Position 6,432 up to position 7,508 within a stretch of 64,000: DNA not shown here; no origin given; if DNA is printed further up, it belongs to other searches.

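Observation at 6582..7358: Secreted HExxH...E metallopeptidase-like gene translationally embedded in the dcw cluster between murG and murC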

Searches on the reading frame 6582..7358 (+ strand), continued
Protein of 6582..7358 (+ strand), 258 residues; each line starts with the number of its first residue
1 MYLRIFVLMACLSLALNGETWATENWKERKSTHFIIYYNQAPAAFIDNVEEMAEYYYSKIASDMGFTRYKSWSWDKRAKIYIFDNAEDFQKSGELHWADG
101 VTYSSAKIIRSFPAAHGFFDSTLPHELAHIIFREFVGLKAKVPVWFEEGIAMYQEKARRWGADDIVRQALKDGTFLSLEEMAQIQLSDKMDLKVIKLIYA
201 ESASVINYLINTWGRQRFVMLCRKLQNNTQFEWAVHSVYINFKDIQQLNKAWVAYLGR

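Call 33: list_cluster_members(proteins=[P0140, P0160, P0180, P0200, P0207, P0220, P0235, P0250, P0260, P0265])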
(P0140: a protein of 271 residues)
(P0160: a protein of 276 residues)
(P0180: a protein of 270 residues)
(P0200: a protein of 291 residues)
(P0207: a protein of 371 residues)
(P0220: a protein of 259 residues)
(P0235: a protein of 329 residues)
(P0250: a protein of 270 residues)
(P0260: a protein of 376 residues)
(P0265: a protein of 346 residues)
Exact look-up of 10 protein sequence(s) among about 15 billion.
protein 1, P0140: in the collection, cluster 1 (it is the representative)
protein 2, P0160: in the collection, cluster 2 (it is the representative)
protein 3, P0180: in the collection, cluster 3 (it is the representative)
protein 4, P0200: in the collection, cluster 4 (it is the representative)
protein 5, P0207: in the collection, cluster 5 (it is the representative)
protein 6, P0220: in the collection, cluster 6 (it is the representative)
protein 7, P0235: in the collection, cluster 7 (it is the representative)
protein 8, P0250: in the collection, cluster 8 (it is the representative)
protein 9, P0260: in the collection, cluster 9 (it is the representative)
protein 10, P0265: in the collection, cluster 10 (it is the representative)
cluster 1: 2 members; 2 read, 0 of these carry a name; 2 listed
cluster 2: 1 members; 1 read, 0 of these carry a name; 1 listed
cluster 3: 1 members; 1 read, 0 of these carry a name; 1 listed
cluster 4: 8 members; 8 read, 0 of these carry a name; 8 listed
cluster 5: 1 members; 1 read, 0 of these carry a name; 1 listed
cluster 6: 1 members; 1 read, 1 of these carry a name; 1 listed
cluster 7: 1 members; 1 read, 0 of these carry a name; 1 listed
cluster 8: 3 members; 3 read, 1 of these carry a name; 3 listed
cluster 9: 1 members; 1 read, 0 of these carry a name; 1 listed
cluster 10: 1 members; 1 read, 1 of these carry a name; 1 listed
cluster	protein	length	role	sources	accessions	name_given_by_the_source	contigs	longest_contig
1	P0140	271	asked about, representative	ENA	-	-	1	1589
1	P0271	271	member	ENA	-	-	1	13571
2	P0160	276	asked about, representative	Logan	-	-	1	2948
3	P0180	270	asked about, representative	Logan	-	-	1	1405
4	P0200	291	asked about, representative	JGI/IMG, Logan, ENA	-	-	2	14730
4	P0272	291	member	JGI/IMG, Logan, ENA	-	-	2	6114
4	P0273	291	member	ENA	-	-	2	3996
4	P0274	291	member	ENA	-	-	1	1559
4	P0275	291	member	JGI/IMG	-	-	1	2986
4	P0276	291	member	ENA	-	-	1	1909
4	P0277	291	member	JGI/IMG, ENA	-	-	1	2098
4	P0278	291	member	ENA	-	-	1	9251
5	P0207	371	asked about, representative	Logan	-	-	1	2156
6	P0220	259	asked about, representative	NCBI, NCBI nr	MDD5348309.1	MAG: peptidase MA family metallohydrolase [Candidatus Omnitrophica bacterium] | peptidase MA family metallohydrolase [Candidatus Omnitrophota bacterium]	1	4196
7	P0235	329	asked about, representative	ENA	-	-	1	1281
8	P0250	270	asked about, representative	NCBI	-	-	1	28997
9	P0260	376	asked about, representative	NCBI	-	-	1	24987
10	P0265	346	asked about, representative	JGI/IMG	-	hypothetical protein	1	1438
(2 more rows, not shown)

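Call 34: find_encoding_contigs(protein=P0200, flank=5000, max_places=1)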
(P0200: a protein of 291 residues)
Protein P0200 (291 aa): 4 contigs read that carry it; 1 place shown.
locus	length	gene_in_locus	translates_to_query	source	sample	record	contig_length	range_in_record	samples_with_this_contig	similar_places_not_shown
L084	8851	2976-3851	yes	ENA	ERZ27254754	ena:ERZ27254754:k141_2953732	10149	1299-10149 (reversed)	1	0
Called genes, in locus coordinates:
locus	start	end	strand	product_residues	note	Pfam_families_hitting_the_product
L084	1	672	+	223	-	?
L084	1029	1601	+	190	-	PF00160:Pro_isomerase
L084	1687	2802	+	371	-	-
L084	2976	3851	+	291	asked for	PF13485:Peptidase_MA_2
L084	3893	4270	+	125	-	PF00072:Response_reg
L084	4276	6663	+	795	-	PF00989:PAS, PF08448:PAS_4 (faint), PF13188:PAS_8, PF13426:PAS_9 (weak), PF00512:HisKA, PF02518:HATPase_c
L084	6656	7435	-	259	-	PF02129:Peptidase_S15 (weak), PF00561:Abhydrolase_1, PF12146:Hydrolase_4, PF12697:Abhydrolase_6 (weak)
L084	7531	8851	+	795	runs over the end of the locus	-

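Call 35: find_encoding_contigs(protein=P0250, flank=5000, max_places=1)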
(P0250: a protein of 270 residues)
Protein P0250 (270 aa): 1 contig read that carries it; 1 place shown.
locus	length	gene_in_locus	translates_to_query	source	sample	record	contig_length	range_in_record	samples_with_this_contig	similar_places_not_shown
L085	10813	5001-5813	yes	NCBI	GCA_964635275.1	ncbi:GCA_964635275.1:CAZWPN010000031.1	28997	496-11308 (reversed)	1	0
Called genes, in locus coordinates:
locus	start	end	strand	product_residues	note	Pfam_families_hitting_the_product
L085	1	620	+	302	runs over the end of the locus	PF00231:ATP-synt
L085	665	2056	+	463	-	PF02874:ATP-synt_ab_N (weak), PF00006:ATP-synt_ab, PF22919:ATP-synt_VA_C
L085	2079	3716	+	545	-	PF05157:MshEN, PF00437:T2SSE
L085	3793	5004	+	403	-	PF28597:T2SSF_N, PF00482:T2SSF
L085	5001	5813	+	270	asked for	PF13485:Peptidase_MA_2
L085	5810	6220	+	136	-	PF07963:N_methyl (weak), PF08334:T2SSG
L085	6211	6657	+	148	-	-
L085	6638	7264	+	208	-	PF07963:N_methyl (weak)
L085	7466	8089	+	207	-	PF21687:T2SSK_1st, PF12836:HHH_3 (faint)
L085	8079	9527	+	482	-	PF11104:PilM_2, PF05137:PilN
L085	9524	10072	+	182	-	-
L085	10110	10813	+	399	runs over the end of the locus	?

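Call 36: find_encoding_contigs(protein=P0260, flank=5000, max_places=1)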
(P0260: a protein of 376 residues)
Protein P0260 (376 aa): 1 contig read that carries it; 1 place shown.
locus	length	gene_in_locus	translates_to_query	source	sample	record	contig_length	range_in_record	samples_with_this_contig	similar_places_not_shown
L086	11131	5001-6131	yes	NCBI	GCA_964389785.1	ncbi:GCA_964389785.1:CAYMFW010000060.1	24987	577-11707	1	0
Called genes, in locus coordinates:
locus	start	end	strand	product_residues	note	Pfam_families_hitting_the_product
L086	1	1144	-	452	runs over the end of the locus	PF00275:EPSP_synthase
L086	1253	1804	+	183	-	PF01862:PvlArgDC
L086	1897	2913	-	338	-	PF00578:AhpC-TSA, PF08534:Redoxin, PF13905:Thioredoxin_8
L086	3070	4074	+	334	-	PF00288:GHMP_kinases_N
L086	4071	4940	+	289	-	PF00483:NTP_transferase, PF12804:NTP_transf_3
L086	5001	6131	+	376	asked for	PF13485:Peptidase_MA_2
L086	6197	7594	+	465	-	PF13088:BNR_2 (faint), PF15892:BNR_4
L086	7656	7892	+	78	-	-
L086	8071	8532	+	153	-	-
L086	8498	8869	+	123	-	-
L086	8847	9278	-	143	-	PF01814:Hemerythrin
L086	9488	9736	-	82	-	PF07963:N_methyl (weak), PF08334:T2SSG (weak)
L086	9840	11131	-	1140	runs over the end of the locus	-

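Call 38: find_encoding_contigs(protein=P0271, flank=5000, max_places=1)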
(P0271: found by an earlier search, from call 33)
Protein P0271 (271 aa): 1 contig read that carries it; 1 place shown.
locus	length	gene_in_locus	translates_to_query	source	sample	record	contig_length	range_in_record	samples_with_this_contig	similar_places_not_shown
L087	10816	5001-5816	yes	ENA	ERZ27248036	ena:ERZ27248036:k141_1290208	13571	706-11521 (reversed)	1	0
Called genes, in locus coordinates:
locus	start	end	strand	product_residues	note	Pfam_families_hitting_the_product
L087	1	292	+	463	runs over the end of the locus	PF01225:Mur_ligase, PF08245:Mur_ligase_M, PF02875:Mur_ligase_C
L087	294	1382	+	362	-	PF00953:Glycos_transf_4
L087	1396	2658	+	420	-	PF21799:MurD-like_N, PF08245:Mur_ligase_M, PF02875:Mur_ligase_C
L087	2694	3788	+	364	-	PF01098:FTSW_RODA_SPOVE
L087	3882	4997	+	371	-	PF03033:Glyco_transf_28, PF04101:Glyco_tran_28_C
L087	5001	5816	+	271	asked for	PF13485:Peptidase_MA_2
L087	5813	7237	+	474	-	PF01225:Mur_ligase, PF21799:MurD-like_N (weak), PF08245:Mur_ligase_M, PF02875:Mur_ligase_C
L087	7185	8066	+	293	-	PF01565:FAD_binding_4, PF02873:MurB_C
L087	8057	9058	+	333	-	PF01820:Dala_Dala_lig_N, PF02655:ATP-grasp_3, PF02222:ATP-grasp, PF02786:CPSase_L_D2 (weak), PF07478:Dala_Dala_lig_C, PF13535:ATP-grasp_4 (weak)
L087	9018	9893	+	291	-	-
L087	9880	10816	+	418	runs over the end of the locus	PF11104:PilM_2 (faint), PF02491:SHS2_FTSA, PF14450:FtsA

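Call 39: find_encoding_contigs(protein=P0220, flank=5000, max_places=1)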
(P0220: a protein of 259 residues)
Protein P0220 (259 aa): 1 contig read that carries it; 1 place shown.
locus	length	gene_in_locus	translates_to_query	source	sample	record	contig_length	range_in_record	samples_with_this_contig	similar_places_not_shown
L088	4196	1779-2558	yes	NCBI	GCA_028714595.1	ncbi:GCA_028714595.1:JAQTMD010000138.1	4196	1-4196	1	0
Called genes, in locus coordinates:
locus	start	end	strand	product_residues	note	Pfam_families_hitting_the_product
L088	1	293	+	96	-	?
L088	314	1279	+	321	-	PF00482:T2SSF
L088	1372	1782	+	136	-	-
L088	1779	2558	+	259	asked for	PF13485:Peptidase_MA_2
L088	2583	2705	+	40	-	-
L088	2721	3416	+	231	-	-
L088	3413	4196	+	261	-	?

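Call 67: fold_search(model_id=the predicted structure, library=pdb)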
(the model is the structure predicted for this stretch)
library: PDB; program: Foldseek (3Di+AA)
matches with E <= 10: 597; with E <= 0.001: 35
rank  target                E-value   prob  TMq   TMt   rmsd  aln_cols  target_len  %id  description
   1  4ar9_A                2.0e-06  1.00  0.61  0.43   5.8       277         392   14  Crystal structure of the peptidase domain of collagenase T from Clostridium tetani at 1.69 angstrom resolution. (released 2013-06-05)
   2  7zoc                  2.6e-06  1.00  0.60  0.44   5.5       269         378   12  Crystal structure of the peptidase domain of collagenase H from Clostridium histolyticum in complex with N-aryl-2-alkylm (released 2023-05-10)
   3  4ar8_A                2.7e-06  1.00  0.63  0.44   5.6       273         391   14  Crystal structure of the peptidase domain of collagenase T from Clostridium tetani complexed with the peptidic inhibit (released 2013-06-05)
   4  4ar8_B                3.0e-06  1.00  0.62  0.44   5.7       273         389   13  Crystal structure of the peptidase domain of collagenase T from Clostridium tetani complexed with the peptidic inhibit (released 2013-06-05)
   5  4arf_A                1.1e-05  1.00  0.59  0.43   5.5       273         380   11  CRYSTAL STRUCTURE OF THE PEPTIDASE DOMAIN OF COLLAGENASE H FROM CLOSTRIDIUM HISTOLYTICUM IN COMPLEX WITH THE PEPTIDIC  (released 2013-06-05)
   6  7esi_A                1.4e-05  1.00  0.60  0.33   5.3       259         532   17  Crystal structure of the collagenase unit of a Vibrio collagenase from Vibrio harveyi VHJR7 at 1. 8 angstrom resolutio (released 2022-02-09)
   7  7zbv                  1.5e-05  1.00  0.64  0.45   5.5       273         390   14  Crystal structure of the peptidase domain of collagenase G from Clostridium histolyticum in complex with a diphosphonate (released 2022-11-09)
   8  7z5u                  1.9e-05  1.00  0.62  0.44   5.5       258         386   15  Crystal structure of the peptidase domain of collagenase G from Clostridium histolyticum in complex with a hydroxamate-b (released 2022-11-09)
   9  2y6i_A                3.0e-05  1.00  0.60  0.27   5.9       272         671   14  Crystal Structure of Collagenase G from Clostridium histolyticum in complex with Isoamylphosphonyl-Gly-Pro-Ala at 3.25 (released 2011-09-28)
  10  4ar1                  3.5e-05  1.00  0.63  0.45   5.2       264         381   11  Crystal Structure of the Peptidase Domain of Collagenase H from Clostridium histolyticum at 2.01 Angstrom resolution. (released 2013-06-05)
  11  2y50                  3.8e-05  1.00  0.59  0.26   5.9       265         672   15  Crystal Structure of Collagenase G from Clostridium histolyticum at 2. 80 Angstrom Resolution (released 2011-09-28)
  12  2y3u                  6.1e-05  1.00  0.61  0.27   5.7       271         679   13  Crystal structure of apo collagenase G from Clostridium histolyticum at 2.55 Angstrom resolution (released 2011-09-28)
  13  9l5o_A                6.8e-05  1.00  0.62  0.33   5.3       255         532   16  Crystal structure of the mutant Y549A of collagenase VhaC (released 2025-11-05)
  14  4are                  6.8e-05  1.00  0.61  0.27   6.1       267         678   15  Crystal structure of the collagenase Unit of collagenase G from Clostridium histolyticum at 2.19 angstrom resolution. (released 2013-06-05)
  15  9cme                  7.2e-05  1.00  0.60  0.26   5.4       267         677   13  Room Temperature Crystal Structure of Collagenase ColH from Hathewaya histolytica at 2.7 Angstrom resolution (released 2026-01-14)
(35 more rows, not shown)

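Call 68: list_cluster_members(proteins=[P0163, P0175, P0181, P0187, P0193, P0217, P0223, P0259, P0245, P0230])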
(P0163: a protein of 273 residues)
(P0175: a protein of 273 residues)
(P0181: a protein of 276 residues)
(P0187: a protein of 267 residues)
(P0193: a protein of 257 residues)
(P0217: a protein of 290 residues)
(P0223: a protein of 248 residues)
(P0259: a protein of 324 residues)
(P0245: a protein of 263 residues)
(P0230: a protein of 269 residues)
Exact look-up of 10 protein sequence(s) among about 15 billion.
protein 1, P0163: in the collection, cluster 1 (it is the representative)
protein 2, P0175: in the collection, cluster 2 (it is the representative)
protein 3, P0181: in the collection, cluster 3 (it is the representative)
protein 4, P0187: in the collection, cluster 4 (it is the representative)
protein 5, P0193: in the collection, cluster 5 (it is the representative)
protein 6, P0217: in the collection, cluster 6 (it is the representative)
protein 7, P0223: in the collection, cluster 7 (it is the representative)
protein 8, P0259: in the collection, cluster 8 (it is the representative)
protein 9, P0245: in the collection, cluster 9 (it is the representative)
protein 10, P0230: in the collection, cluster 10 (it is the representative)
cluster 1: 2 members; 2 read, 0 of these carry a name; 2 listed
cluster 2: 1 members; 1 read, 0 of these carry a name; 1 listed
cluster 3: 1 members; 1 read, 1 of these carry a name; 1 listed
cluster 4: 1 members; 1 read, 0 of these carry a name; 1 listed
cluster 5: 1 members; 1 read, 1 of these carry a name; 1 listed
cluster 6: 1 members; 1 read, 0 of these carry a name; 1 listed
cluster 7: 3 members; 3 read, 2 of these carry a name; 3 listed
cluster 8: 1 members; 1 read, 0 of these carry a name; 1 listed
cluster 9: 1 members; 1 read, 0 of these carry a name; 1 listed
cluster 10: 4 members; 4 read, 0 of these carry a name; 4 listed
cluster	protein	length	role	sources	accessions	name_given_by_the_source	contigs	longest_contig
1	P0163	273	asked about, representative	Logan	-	-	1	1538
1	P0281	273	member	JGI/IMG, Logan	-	-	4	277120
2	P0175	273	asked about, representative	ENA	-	-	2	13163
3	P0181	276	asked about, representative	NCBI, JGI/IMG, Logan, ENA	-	hypothetical protein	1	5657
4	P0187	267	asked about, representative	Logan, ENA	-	-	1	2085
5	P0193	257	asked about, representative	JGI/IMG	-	hypothetical protein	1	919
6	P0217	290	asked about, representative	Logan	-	-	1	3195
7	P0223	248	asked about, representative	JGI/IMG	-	hypothetical protein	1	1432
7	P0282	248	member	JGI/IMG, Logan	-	hypothetical protein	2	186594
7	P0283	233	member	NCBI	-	-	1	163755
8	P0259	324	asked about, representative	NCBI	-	-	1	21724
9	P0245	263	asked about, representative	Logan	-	-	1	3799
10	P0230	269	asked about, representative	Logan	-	-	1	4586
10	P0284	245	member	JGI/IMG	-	-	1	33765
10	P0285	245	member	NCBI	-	-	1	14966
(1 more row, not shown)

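Call 69: find_encoding_contigs(protein=P0281, flank=5000, max_places=1)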
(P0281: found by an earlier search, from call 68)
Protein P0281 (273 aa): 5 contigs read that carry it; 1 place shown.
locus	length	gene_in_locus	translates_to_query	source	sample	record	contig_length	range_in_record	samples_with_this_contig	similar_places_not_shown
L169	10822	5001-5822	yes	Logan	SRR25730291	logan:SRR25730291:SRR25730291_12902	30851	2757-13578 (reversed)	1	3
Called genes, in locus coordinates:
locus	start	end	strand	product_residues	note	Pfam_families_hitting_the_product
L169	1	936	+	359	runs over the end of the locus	PF01098:FTSW_RODA_SPOVE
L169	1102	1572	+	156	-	-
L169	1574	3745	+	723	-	PF03958:Secretin_N, PF00263:Secretin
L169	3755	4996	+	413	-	PF28597:T2SSF_N, PF00482:T2SSF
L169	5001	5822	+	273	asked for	PF13485:Peptidase_MA_2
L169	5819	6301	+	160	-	-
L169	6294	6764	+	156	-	-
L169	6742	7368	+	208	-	PF07963:N_methyl (weak), PF11612:T2SSJ (weak)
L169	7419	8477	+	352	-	PF21687:T2SSK_1st (faint)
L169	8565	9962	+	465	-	-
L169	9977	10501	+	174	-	-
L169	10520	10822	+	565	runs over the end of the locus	PF13401:AAA_22 (faint), PF05157:MshEN, PF00437:T2SSE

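Call 70: find_encoding_contigs(protein=P0282, flank=5000, max_places=1)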
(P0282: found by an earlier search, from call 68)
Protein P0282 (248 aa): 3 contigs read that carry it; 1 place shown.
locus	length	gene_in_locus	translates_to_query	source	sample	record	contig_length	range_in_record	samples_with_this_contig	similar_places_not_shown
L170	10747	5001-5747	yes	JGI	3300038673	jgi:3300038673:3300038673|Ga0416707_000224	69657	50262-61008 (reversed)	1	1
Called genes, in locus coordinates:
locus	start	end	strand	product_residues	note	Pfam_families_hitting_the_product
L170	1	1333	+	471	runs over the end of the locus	PF02874:ATP-synt_ab_N (faint), PF00006:ATP-synt_ab, PF22919:ATP-synt_VA_C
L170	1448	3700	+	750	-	PF05157:MshEN, PF00437:T2SSE, PF07238:PilZ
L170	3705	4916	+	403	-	PF28597:T2SSF_N, PF00482:T2SSF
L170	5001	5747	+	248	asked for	PF13485:Peptidase_MA_2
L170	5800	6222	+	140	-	PF07963:N_methyl (weak), PF08334:T2SSG, PF22434:PilW_C (weak)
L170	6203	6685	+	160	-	PF07963:N_methyl (weak)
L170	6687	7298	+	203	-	PF07963:N_methyl (weak), PF11612:T2SSJ (weak)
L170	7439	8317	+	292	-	PF12836:HHH_3 (faint), PF21687:T2SSK_1st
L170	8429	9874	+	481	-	PF11104:PilM_2, PF05137:PilN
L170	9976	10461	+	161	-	-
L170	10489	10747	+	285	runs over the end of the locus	PF00515:TPR_1 (faint), PF07719:TPR_2 (faint), PF13181:TPR_8 (faint), PF13424:TPR_12 (faint), PF13428:TPR_14 (faint), PF13432:TPR_16 (faint), PF13176:TPR_7 (faint), PF13414:TPR_11 (faint), +2 more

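Call 71: find_encoding_contigs(protein=P0259, flank=5000, max_places=1)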
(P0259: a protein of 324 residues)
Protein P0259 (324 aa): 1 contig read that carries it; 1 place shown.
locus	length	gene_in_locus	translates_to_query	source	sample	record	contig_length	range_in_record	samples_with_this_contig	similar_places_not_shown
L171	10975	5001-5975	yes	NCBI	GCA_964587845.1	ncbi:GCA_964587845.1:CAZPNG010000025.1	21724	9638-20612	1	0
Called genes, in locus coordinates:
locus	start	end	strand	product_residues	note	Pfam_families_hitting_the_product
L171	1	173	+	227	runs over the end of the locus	PF03425:CBM_11 (weak)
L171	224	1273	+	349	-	-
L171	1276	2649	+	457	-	PF04174:CP_ATPgrasp_1 (faint), PF14403:CP_ATPgrasp_2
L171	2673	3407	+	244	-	PF04909:Amidohydro_2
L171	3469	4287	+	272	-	PF01149:Fapy_DNA_glyco, PF06831:H2TH, PF06827:zf-FPG_IleRS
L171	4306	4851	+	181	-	PF01862:PvlArgDC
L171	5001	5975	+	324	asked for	PF13485:Peptidase_MA_2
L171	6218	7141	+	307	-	-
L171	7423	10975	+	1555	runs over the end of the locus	?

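Call 72: find_encoding_contigs(protein=P0284, flank=5000, max_places=1)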
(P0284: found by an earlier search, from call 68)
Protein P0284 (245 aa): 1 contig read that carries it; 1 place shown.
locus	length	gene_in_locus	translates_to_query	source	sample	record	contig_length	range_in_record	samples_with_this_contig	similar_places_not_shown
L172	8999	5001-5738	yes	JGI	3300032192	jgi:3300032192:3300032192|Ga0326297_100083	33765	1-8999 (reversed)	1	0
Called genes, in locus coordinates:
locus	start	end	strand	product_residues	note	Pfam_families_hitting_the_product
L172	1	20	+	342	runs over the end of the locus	PF00482:T2SSF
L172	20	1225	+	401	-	PF00437:T2SSE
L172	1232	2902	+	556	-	PF05157:MshEN, PF00437:T2SSE, PF13191:AAA_16 (faint)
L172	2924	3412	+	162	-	PF07963:N_methyl (faint), PF08334:T2SSG (weak)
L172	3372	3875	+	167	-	PF07963:N_methyl (weak)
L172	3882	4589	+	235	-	PF00990:GGDEF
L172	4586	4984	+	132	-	-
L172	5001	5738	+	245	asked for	PF13485:Peptidase_MA_2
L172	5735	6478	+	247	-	PF11612:T2SSJ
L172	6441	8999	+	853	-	?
